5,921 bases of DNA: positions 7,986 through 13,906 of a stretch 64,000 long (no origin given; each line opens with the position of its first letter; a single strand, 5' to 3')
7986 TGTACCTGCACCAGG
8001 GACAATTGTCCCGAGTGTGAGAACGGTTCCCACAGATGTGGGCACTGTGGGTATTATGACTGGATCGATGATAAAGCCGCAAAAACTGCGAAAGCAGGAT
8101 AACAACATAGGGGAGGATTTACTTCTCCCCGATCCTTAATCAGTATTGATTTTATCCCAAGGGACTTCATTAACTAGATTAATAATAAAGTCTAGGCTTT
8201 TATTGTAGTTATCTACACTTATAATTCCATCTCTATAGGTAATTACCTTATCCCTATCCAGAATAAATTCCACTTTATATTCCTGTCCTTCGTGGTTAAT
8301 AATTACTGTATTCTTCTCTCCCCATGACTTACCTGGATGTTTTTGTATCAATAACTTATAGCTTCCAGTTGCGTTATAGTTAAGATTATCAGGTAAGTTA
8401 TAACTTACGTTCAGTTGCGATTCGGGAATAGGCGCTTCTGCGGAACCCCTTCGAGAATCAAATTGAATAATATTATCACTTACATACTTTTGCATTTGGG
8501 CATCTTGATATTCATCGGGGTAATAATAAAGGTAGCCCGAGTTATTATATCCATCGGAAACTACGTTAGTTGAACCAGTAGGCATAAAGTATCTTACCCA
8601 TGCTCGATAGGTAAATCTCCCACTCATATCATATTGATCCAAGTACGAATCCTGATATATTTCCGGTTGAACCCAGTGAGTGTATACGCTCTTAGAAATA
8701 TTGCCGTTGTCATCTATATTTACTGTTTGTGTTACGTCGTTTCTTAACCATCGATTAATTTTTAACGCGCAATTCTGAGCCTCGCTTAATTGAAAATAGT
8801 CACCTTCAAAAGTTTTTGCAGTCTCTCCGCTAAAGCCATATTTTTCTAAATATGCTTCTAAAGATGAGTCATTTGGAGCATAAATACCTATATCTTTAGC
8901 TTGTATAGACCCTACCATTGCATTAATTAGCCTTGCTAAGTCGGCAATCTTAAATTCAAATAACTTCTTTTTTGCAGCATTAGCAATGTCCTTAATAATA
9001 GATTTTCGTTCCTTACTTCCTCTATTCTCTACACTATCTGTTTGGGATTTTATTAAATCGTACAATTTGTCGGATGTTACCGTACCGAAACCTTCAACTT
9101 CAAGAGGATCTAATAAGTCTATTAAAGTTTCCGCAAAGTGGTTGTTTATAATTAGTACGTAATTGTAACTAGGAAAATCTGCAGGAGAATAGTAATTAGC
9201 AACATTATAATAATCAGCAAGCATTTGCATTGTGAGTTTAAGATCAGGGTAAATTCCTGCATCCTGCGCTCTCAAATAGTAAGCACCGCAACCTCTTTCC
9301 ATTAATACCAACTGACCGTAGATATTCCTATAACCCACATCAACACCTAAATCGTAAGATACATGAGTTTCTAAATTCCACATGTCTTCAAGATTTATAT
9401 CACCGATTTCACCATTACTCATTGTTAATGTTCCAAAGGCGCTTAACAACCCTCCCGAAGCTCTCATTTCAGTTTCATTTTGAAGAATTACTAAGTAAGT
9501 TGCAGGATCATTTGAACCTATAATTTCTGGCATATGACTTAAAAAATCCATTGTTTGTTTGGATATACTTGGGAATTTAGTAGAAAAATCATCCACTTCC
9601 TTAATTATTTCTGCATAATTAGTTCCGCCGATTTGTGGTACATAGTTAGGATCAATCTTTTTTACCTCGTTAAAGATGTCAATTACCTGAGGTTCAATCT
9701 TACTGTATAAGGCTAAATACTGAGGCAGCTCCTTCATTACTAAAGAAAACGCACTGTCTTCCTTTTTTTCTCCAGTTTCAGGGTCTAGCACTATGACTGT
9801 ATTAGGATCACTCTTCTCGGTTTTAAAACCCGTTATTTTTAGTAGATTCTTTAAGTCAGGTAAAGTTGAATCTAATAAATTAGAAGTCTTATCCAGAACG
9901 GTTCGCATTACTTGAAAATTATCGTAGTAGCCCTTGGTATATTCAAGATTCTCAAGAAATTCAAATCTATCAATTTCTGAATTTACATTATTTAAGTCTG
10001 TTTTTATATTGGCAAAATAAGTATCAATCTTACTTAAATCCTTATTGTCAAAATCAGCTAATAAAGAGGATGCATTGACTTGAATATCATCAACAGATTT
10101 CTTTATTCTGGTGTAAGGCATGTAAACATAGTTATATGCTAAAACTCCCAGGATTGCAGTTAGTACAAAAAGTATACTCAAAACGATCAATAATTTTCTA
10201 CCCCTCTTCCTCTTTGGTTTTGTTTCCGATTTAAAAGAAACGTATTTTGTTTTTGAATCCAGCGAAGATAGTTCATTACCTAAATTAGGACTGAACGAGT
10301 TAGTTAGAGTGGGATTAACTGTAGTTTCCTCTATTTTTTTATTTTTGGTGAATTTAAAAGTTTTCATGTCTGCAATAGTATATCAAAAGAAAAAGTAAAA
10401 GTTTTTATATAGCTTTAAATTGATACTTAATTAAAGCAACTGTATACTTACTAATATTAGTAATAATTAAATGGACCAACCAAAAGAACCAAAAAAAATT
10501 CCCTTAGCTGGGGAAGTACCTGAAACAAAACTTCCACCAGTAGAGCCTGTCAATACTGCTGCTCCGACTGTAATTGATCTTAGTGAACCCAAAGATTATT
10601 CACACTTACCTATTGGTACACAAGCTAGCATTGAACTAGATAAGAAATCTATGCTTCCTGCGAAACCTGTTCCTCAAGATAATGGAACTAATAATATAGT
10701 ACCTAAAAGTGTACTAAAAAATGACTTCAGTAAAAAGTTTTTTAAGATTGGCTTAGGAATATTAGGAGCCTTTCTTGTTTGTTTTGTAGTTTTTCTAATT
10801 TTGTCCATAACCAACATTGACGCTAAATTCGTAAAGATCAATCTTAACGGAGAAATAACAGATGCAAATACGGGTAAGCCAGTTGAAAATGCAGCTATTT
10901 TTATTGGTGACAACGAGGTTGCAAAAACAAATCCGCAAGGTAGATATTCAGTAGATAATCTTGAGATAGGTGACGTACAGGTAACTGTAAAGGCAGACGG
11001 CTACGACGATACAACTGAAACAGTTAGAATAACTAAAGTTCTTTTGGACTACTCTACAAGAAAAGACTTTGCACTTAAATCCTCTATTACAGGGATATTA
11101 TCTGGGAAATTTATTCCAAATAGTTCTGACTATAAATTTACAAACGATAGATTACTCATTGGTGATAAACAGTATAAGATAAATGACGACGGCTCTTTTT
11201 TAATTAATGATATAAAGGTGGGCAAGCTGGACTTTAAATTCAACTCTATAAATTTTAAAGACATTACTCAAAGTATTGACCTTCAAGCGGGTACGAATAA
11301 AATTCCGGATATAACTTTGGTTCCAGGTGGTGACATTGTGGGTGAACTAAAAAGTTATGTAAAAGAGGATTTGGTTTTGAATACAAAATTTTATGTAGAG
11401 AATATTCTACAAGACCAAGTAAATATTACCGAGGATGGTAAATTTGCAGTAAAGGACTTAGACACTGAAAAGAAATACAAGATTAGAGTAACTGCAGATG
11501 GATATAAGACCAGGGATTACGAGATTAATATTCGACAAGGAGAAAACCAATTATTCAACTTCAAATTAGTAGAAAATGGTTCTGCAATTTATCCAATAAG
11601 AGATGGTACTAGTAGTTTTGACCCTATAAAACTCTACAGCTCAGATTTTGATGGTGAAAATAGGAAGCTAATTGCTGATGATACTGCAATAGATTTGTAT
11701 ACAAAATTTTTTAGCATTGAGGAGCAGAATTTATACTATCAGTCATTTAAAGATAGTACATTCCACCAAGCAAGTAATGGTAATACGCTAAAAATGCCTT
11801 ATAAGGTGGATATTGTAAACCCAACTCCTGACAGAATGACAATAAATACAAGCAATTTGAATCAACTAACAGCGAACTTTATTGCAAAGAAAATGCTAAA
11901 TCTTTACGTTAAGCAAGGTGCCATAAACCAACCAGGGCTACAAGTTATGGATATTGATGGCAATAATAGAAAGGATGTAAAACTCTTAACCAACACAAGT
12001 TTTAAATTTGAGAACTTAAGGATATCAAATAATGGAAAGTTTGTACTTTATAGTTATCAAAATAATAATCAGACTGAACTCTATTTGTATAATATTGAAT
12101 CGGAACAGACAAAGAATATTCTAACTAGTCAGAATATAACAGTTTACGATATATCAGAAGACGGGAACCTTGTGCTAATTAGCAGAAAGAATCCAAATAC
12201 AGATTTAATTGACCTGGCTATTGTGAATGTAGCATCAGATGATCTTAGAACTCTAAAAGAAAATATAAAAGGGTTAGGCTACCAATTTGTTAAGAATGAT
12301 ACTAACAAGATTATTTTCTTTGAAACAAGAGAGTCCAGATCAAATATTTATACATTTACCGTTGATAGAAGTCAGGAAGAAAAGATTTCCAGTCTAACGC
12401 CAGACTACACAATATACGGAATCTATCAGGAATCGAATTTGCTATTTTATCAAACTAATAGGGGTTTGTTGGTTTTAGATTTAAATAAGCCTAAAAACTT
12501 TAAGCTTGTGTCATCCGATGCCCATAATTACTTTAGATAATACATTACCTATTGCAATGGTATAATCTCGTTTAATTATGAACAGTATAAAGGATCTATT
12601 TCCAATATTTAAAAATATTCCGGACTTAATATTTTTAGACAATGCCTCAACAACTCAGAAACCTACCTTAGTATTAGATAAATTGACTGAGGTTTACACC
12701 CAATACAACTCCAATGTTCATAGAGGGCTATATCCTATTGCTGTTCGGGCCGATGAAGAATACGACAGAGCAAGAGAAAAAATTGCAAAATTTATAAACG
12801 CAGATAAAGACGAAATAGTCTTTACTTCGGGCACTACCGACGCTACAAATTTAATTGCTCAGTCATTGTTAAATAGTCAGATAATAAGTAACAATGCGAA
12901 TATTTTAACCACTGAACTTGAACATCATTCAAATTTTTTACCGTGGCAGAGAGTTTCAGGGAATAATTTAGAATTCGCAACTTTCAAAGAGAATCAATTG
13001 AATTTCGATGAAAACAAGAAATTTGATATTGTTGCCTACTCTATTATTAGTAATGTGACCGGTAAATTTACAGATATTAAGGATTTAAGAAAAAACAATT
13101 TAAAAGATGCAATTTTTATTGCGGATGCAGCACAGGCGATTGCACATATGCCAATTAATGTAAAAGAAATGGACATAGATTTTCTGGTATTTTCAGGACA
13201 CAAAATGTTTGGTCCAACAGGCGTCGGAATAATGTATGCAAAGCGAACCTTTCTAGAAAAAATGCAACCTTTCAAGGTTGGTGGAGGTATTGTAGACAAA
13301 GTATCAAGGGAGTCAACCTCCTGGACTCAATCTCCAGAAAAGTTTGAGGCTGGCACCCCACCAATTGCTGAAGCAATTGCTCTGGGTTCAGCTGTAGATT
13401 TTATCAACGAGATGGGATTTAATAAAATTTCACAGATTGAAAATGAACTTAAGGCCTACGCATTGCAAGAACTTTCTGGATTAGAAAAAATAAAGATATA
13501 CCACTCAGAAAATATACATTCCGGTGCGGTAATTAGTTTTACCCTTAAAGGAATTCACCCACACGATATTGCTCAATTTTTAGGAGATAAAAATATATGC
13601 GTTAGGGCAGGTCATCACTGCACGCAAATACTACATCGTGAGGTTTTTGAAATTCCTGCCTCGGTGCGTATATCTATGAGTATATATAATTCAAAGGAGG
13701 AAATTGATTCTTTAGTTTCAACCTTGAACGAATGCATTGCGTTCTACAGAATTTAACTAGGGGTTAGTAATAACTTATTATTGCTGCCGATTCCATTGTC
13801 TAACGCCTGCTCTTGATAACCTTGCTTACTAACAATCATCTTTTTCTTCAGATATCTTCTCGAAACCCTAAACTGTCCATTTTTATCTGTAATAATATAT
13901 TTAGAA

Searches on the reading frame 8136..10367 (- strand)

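Call 61: search_protein_families(library=pfam, proteins=[window:8136-10367:-], max_evalue=0.001)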
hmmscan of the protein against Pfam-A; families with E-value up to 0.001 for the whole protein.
window:8136-10367:- (743 aa): 1 family
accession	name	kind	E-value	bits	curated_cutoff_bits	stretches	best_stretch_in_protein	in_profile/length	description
PF13196.11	DUF4012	-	1.8e-13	51.7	28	1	287-442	2-142/144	Protein of unknown function (DUF4012)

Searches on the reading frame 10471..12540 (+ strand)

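Call 61: search_protein_families(library=pfam, proteins=[window:10471-12540:+], max_evalue=0.001)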
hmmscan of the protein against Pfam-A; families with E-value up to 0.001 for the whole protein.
window:10471-12540:+ (689 aa): 5 families
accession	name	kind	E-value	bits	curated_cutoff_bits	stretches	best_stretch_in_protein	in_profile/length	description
PF13620.12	CarboxypepD_reg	-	1.5e-24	86.6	32.3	2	125-189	2-71/82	Carboxypeptidase regulatory-like domain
PF13715.12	CarbopepD_reg_2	-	1.2e-16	60.9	32.2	2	126-189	2-66/88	CarboxypepD_reg-like domain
PF08308.17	PEGA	-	3e-07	30.7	20.8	0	139-189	11-57/71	PEGA domain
PF12985.13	DUF3869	-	7.5e-07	29.7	24.5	1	124-188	7-69/85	Domain of unknown function (DUF3869)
PF09430.16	EMC7_beta-sandw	-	6.4e-06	26.8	26.6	0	300-388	5-94/122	ER membrane protein complex subunit 7, beta-sandwich domain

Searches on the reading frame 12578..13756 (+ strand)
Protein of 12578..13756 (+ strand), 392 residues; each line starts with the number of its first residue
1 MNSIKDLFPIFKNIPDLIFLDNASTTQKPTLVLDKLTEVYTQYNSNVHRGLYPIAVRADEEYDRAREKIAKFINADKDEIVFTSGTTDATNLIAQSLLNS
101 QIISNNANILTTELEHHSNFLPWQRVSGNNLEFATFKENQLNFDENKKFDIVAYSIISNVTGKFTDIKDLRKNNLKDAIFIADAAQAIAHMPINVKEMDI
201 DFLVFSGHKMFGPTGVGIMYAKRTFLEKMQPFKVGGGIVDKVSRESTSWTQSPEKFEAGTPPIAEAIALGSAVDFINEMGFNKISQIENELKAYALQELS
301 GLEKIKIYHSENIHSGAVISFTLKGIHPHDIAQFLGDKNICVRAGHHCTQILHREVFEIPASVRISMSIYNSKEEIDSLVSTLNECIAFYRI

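Call 21: search_protein_families(library=pfam, proteins=[window:12578-13756:+], max_evalue=0.01)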
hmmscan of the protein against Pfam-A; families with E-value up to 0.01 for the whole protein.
window:12578-13756:+ (392 aa): 1 family
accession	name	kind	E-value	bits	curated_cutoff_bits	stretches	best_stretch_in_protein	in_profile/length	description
PF00266.25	Aminotran_5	-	9.2e-121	403.7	21.5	1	18-379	1-371/371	Aminotransferase class-V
